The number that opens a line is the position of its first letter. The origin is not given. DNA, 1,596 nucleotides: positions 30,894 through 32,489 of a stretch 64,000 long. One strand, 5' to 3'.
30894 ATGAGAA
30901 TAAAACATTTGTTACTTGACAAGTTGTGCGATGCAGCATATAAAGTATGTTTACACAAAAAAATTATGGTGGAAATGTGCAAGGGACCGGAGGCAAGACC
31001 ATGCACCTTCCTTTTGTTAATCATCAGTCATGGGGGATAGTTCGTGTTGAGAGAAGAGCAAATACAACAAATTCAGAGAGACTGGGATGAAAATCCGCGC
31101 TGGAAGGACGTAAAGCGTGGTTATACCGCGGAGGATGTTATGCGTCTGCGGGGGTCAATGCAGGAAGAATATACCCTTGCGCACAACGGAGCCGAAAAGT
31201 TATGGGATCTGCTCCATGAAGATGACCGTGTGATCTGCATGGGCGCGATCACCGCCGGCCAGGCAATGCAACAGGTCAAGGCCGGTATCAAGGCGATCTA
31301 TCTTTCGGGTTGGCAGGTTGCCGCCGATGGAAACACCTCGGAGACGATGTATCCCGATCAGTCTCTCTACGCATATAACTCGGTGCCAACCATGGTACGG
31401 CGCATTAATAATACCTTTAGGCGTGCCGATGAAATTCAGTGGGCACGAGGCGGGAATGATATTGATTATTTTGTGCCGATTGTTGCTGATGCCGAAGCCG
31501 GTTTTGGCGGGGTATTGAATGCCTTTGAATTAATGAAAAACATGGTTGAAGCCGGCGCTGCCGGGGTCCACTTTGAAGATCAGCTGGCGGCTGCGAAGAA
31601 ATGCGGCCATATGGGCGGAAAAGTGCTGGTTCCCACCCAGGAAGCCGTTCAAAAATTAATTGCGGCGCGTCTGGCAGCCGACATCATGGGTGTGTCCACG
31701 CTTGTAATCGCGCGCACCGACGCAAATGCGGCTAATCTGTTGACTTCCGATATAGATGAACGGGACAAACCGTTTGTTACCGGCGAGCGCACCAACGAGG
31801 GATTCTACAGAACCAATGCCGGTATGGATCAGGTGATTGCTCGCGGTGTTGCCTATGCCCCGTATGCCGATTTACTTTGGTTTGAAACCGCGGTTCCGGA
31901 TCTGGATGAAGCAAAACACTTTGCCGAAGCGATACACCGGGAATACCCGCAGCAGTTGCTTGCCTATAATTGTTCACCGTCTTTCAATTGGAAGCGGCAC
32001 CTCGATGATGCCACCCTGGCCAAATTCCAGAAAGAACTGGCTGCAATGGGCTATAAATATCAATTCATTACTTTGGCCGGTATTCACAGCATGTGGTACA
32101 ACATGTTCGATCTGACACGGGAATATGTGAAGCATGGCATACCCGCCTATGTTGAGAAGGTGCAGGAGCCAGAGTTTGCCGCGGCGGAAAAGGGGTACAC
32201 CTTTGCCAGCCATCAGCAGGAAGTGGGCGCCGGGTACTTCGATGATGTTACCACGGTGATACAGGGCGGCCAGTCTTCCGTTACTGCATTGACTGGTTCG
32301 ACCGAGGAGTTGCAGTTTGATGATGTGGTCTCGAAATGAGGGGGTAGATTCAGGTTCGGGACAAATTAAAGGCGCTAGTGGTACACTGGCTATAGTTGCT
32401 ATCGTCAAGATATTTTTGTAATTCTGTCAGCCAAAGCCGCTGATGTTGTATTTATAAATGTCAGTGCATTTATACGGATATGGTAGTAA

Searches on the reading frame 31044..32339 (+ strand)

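Call 74: search_protein_families(library=pfam, proteins=[window:31044-32339:+], max_evalue=0.001)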
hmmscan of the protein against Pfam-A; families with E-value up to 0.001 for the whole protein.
window:31044-32339:+ (431 aa): 2 families
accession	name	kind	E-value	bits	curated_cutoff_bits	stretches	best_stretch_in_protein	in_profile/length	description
PF00463.27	ICL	-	9.5e-113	377.9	26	2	8-247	3-253/526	Isocitrate lyase family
PF13714.12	PEP_mutase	-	2.4e-16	60.5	31.5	1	57-272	4-167/240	Phosphoenolpyruvate phosphomutase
